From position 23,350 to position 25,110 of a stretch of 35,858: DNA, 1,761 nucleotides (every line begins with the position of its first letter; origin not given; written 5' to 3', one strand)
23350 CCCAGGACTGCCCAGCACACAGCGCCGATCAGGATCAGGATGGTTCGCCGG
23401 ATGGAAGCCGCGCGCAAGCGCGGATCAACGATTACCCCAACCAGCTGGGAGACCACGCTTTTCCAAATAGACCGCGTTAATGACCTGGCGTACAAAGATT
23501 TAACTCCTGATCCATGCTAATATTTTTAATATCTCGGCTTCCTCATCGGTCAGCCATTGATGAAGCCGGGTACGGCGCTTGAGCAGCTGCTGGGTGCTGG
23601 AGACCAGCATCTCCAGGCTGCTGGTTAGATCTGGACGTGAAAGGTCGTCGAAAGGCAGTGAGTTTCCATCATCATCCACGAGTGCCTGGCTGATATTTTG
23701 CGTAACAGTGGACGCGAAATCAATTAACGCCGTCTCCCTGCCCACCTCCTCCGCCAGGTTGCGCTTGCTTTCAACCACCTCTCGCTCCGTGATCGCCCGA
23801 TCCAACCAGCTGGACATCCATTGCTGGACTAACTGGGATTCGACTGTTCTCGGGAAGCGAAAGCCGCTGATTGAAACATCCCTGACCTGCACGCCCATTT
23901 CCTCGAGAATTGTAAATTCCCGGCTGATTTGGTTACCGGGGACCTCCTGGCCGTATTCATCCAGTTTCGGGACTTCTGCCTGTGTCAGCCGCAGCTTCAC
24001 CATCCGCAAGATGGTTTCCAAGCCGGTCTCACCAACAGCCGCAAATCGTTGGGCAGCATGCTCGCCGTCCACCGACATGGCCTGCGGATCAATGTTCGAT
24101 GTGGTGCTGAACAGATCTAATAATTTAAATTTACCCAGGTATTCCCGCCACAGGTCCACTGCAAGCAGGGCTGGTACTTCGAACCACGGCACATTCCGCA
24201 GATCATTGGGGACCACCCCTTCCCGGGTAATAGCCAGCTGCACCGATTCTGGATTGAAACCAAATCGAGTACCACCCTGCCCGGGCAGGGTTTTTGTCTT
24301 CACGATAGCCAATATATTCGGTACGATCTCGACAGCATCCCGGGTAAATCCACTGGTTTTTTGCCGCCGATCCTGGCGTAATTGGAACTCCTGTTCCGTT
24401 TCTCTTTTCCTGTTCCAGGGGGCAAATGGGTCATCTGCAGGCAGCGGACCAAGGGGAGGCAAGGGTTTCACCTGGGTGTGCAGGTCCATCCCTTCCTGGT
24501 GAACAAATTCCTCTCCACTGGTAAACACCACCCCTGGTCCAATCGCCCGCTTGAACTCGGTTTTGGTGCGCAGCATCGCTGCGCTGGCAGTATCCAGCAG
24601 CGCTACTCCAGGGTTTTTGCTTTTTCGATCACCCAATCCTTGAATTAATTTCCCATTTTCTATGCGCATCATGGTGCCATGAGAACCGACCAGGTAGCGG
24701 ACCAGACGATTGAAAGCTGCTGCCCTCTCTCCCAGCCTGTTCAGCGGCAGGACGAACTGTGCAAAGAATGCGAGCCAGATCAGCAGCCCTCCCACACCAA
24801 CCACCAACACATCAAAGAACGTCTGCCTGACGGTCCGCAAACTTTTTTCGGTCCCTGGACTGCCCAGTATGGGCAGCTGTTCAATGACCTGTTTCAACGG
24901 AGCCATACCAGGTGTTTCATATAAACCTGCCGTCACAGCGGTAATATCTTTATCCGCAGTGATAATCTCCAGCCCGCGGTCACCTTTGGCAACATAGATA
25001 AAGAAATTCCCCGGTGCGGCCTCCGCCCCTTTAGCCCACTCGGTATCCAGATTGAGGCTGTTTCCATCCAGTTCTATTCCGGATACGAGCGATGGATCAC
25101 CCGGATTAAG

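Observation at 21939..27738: Giant LVIVD-repeat membrane protein whose C-terminal domain is duplicated as a separate downstream gene, coupled to psuK-psuG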

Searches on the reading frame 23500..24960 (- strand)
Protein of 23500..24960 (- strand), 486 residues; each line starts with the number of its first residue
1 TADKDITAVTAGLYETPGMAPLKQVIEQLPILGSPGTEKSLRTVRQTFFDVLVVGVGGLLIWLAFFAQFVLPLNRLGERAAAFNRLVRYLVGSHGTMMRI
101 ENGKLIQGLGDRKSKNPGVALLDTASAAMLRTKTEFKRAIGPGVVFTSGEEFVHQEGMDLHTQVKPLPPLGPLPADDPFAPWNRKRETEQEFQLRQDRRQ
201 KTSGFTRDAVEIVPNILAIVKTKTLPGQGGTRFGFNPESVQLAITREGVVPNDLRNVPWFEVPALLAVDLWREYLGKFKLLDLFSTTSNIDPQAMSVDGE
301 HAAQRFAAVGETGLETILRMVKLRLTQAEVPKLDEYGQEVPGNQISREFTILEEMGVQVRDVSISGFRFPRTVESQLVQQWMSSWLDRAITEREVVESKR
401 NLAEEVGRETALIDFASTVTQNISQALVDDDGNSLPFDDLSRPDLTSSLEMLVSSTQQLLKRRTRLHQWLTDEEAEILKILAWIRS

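Call 6: search_protein_families(library=pfam, proteins=[window:23500-24960:-], max_evalue=10)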
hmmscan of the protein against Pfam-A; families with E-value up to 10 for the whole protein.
window:23500-24960:- (486 aa): 0 families

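Call 7: search_protein_families(library=padloc, proteins=[window:23500-24960:-], max_evalue=1)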
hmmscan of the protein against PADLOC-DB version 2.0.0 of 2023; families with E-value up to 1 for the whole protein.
window:23500-24960:- (486 aa): 0 families

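Call 9: find_homologous_proteins(query=window:23500-24960:-)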
Query window:23500-24960:- (486 aa): 170 proteins with E <= 0.001 among 8000 candidates; the best 120 are listed.
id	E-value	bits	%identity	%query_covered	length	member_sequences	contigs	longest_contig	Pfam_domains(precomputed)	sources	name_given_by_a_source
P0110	2.9e-212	724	69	96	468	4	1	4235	-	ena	-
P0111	3.6e-198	677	70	91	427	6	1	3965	-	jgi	jgi:hypothetical protein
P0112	7.2e-195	666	62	100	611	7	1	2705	PF08309.18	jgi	jgi:hypothetical protein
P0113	7.5e-194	663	63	96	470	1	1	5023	-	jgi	jgi:hypothetical protein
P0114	5.1e-184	631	70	84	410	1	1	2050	-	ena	-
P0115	1.8e-174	599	61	91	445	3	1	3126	-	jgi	jgi:hypothetical protein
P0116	5.7e-154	532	52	98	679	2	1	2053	PF08309.18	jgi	jgi:hypothetical protein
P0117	7.7e-151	521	52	97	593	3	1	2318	-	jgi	jgi:hypothetical protein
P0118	1.3e-148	514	60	81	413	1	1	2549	-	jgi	jgi:hypothetical protein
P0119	3.9e-132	460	48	100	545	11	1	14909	-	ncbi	ncbi:MAG TPA: hypothetical protein VIK64_07880, partial [Anaerolineales bacterium]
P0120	4.4e-125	436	45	100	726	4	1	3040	PF08309.18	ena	-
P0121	8.2e-124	432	46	100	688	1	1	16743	PF08309.18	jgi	jgi:hypothetical protein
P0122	7.9e-123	429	44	100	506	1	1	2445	-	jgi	jgi:hypothetical protein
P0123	2.2e-118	414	47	87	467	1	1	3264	-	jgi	jgi:hypothetical protein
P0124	1.3e-115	405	45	99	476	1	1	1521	-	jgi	jgi:hypothetical protein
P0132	2.2e-84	302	39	97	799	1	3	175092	PF08309.18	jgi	jgi:hypothetical protein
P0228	2.7e-61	226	33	91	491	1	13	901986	-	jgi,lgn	jgi:hypothetical protein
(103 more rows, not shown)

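Call 14: search_solved_structures(query=A2, max_evalue=1)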
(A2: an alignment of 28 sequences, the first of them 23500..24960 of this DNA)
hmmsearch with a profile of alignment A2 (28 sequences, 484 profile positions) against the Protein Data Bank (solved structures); distinct sequences matched with E-value up to 1: 0.

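Call 21: find_encoding_contigs(protein=P0132, flank=8000, max_places=2)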
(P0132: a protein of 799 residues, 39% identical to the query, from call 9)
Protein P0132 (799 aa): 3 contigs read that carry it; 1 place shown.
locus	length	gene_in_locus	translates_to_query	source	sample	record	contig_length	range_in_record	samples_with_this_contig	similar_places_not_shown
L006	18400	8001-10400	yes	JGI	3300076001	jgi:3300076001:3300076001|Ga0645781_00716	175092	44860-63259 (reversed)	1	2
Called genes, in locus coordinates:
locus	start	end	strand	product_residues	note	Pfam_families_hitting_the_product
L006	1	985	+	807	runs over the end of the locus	PF02737:3HCDH_N, PF00725:3HCDH, PF00378:ECH_1, PF16113:ECH_2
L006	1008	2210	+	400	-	PF00108:Thiolase_N, PF02803:Thiolase_C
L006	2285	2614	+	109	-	PF14864:Alkyl_sulf_C (weak), PF02036:SCP2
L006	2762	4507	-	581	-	PF00587:tRNA-synt_2b, PF04073:tRNA_edit, PF03129:HGTP_anticodon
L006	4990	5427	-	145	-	-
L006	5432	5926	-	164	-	PF04055:Radical_SAM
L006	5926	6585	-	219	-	PF02811:PHP, PF13263:PHP_C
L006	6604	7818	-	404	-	PF04015:DUF362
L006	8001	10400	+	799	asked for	PF08309:LVIVD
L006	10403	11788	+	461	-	PF01145:Band_7 (weak)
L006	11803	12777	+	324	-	PF00294:PfkB, PF08543:Phos_pyr_kin (weak)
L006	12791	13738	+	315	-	PF04227:Indigoidine_A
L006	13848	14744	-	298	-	-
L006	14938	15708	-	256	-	PF10370:Rv2993c-like_N, PF01557:FAA_hydrolase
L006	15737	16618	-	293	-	PF01418:HTH_6, PF01380:SIS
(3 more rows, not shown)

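Call 22: find_encoding_contigs(protein=P0228, flank=8000, max_places=2)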
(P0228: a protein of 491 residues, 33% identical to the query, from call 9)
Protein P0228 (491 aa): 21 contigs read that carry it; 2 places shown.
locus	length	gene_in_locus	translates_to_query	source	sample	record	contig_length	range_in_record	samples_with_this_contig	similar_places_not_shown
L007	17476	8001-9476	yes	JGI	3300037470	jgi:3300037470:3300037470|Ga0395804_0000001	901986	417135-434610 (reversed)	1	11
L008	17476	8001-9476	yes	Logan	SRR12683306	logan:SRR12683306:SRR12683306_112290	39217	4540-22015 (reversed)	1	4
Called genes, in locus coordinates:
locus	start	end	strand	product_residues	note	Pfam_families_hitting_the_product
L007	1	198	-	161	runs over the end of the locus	PF08020:DUF1706 (weak), PF11716:MDMPI_N, PF12867:DinB_2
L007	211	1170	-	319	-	PF01619:Pro_dh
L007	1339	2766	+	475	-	PF13354:Beta-lactamase2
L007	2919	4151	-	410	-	PF07719:TPR_2 (faint), PF13428:TPR_14 (faint), PF13181:TPR_8 (faint), PF13414:TPR_11 (faint), PF13432:TPR_16 (faint), PF14559:TPR_19 (faint), PF00515:TPR_1 (weak), PF13371:TPR_9 (weak), +1 more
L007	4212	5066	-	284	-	PF00480:ROK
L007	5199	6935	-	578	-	PF00582:Usp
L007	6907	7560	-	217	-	PF00149:Metallophos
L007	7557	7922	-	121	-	PF07238:PilZ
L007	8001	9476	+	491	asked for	-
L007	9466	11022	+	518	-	-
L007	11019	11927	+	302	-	PF04227:Indigoidine_A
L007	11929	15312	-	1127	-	PF17757:UvrB_inter, PF02559:CarD_TRCF_RID, PF00270:DEAD, PF00271:Helicase_C, PF03461:TRCF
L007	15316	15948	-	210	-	PF01195:Pept_tRNA_hydro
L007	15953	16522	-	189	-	-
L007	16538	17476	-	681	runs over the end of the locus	PF00270:DEAD (faint), PF04851:ResIII, PF17757:UvrB_inter, PF27431:UvrB_3rd, PF00271:Helicase_C, PF12344:UvrB, PF02151:UVR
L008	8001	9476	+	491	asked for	-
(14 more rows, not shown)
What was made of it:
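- This holds even where the outer flanks are completely different (L007: PilZ/Usp upstream, mfd downstream; call 22).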

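Call 24: predict_structure(alignment_id=A2)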
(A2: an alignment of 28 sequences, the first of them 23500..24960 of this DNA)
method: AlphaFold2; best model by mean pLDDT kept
length: 486 residues; sequences in the alignment: 28
mean_pLDDT: 79.7   pTM: 0.66
mean pLDDT of the five models: 79.7, 79.0, 78.2, 77.9, 75.9
residues with pLDDT >= 90: 154; 70-90: 239; 50-70: 62; < 50: 31
segments of 3 or more residues with pLDDT < 50: 1-21, 28-30, 32-37
pLDDT, mean of each block of 10 residues (from residue 1): 39 39 50 48 73 81 77 70 74 78 79 72 89 87 84 85 92 92 94 95 96 96 80 86 70 69 94 96 76 57 61 93 95 91 93 91 95 90 87 91 90 78 74 77 74 78 71 80 79
secondary structure, 60 per line:
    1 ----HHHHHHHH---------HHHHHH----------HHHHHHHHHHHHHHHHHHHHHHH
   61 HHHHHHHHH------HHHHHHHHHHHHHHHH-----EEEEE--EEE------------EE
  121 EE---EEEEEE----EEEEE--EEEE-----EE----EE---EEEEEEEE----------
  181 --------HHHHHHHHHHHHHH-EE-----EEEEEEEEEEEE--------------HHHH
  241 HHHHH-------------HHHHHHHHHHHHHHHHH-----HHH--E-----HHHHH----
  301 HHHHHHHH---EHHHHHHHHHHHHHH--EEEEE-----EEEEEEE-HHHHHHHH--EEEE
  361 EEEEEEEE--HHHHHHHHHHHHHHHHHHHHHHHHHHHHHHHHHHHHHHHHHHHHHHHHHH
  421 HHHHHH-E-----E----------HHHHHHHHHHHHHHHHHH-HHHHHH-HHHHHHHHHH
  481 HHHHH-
elements in order: H5-12 H22-27 H38-69 H76-91 E97-101 E104-106 E119-122 E126-131 E136-140 E143-146 E163-170 H189-202 E211-222 H237-245 H259-275 H292-296 H301-308 H313-326 E329-333 E339-345 H347-354 E357-368 H371-426 H445-462 H464-469 H471-485
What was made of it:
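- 24748..24819 (-): A TM2 (residues ~967-990), carrying the family-conserved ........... motif. Helix 38-69 of the model (call 24).
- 23503..24720 (-): A cytoplasmic SPFH domain plus a long coiled-coil-type helix and C-terminal helices (residues ~1000-1405). AF2 model pLDDT 79.7 (call 24).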

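Call 27: fold_search(model_id=the predicted structure, library=pdb)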
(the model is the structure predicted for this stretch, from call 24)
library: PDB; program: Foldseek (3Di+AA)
matches with E <= 10: 279; with E <= 0.001: 42
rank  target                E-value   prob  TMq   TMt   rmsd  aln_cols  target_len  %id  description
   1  7vhq_G                6.7e-08  1.00  0.24  0.37  17.4       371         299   11  Structural insights into the membrane microdomain organization by SPFH family proteins (released 2022-01-19)
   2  9oh9_A                2.0e-07  1.00  0.26  0.47  16.9       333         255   14  Human Stomatin Complex in Native Membrane Vesicles (released 2025-08-13)
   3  8rrh_A                1.5e-06  1.00  0.36  0.61   5.0       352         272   10  The human prohibitin complex (released 2024-12-18)
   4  9z7u_C                1.7e-06  1.00  0.27  0.46  16.4       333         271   13  Human Stomatin - C8 Symmetry (released 2026-02-25)
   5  9oh9_B                2.2e-06  1.00  0.27  0.48  16.4       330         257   13  Human Stomatin Complex in Native Membrane Vesicles (released 2025-08-13)
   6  9z7u_B                2.6e-06  1.00  0.28  0.47  16.8       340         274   12  Human Stomatin - C8 Symmetry (released 2026-02-25)
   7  9mxv_A                3.3e-06  1.00  0.30  0.20  22.5       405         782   11  Human Vault Cage in complex with ADP (released 2025-02-05)
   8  8z5g_A                3.3e-06  1.00  0.25  0.41  19.9       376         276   11  Cryo-EM structure of E.coli SPFH-NfeD family protein complex QmcA-YbbJ (released 2024-08-21)
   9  9paw_XB               3.7e-06  1.00  0.24  0.40  17.7       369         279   11  Cryo-EM structure of the engineered HflK/C variant stabilized in the closed conformation via disulfide bond crosslink (released 2026-03-04)
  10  9o9z_a                4.9e-06  1.00  0.26  0.44  18.3       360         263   12  The human PHB1/2 complex (closed) (released 2025-10-22)
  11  9paw_XD               5.2e-06  1.00  0.24  0.40  17.6       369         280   11  Cryo-EM structure of the engineered HflK/C variant stabilized in the closed conformation via disulfide bond crosslink (released 2026-03-04)
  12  8rrh_B                5.8e-06  1.00  0.30  0.45  16.0       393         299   12  The human prohibitin complex (released 2024-12-18)
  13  9o9z_A                1.1e-05  1.00  0.27  0.49  13.1       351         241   10  The human PHB1/2 complex (closed) (released 2025-10-22)
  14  9l3g_A                1.1e-05  1.00  0.26  0.29  24.6       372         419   10  Structure of the flotillin complex (released 2025-12-24)
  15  9paw_XX               1.2e-05  1.00  0.24  0.40  17.6       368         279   11  Cryo-EM structure of the engineered HflK/C variant stabilized in the closed conformation via disulfide bond crosslink (released 2026-03-04)
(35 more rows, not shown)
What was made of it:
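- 23503..24720 (-): Foldseek top hits are all SPFH cage proteins (call 27).
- Homo-oligomeric SPFH cages exist (stomatin 9oh9, QmcA 8z5g; call 27).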

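Call 42: search_protein_families(library=pfam, alignment_id=A2, max_evalue=1)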
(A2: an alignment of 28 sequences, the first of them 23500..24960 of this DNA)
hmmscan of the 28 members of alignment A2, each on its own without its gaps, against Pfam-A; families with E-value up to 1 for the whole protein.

A. member 1, window:23500-24960:- (486 aa): 0 families

B. families by the number of members that match (of 28 scanned): 18 families
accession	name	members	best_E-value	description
PF01145.31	Band_7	18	8.5e-10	SPFH domain / Band 7 family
PF07700.20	HNOB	2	0.045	Haem-NO-binding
PF22668.1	DUF7009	2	0.057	Family of unknown function (DUF7009)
PF09386.16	ParD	1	0.016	Antitoxin ParD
PF10228.14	HPF1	1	0.025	Histone PARylation factor 1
PF18674.7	TarS_C1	1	0.054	TarS beta-glycosyltransferase C-terminal domain 1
PF14663.11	RasGEF_N_2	1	0.058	Rapamycin-insensitive companion of mTOR RasGEF_N domain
PF06826.17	Asp-Al_Ex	1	0.067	Predicted Permease Membrane Region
PF05656.20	DUF805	1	0.092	Protein of unknown function (DUF805)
PF15030.11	DUF4527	1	0.11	Protein of unknown function (DUF4527)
PF05421.16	DUF751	1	0.13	Protein of unknown function (DUF751)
PF08875.16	DUF1833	1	0.13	Domain of unknown function (DUF1833)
PF10120.14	ThiN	1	0.15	Thiamine-phosphate synthase ThiN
PF15608.11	PELOTA_1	1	0.19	PELOTA RNA binding domain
PF04404.17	ERF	1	0.24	ERF superfamily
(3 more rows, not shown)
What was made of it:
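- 23503..24720 (-): Band_7 HMM hits 18 of 28 family members at E up to 1 (call 42).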

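Call 76: search_protein_representatives(alignment_id=A2)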
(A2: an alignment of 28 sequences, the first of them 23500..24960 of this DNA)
Query: 28 sequences, 484 profile positions. Proteins with E-value up to 0.001 (for the whole library): 1345; up to 1e-10: 806; up to 1e-30: 390. The best 150 are listed.
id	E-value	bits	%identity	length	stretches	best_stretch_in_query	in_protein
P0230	7.6e-173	592.1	-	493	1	1-483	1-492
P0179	9.3e-172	588.5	-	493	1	1-483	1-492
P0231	2.2e-170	584.0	-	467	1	51-482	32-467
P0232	4.9e-166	569.7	-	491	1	1-480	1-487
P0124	4.5e-164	563.2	-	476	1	51-483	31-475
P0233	8.7e-164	562.2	-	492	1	5-483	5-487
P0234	2.3e-163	560.8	-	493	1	1-483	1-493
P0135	5.4e-163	559.6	-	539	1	1-482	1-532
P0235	1.4e-161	555.0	-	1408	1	24-481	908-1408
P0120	1.8e-161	554.6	-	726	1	22-482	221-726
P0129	1.7e-159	548.1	-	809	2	39-482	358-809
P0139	4.7e-158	543.3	-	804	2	38-481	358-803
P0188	1.7e-157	541.5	-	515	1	67-481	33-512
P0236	3.2e-157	540.6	-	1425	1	24-481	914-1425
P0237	1.4e-156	538.5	-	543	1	50-481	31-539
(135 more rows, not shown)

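Call 81: search_protein_families(library=ncbifam, proteins=[window:23500-24960:-], max_evalue=0.01)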
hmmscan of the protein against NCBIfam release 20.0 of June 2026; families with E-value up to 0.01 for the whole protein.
window:23500-24960:- (486 aa): 0 families
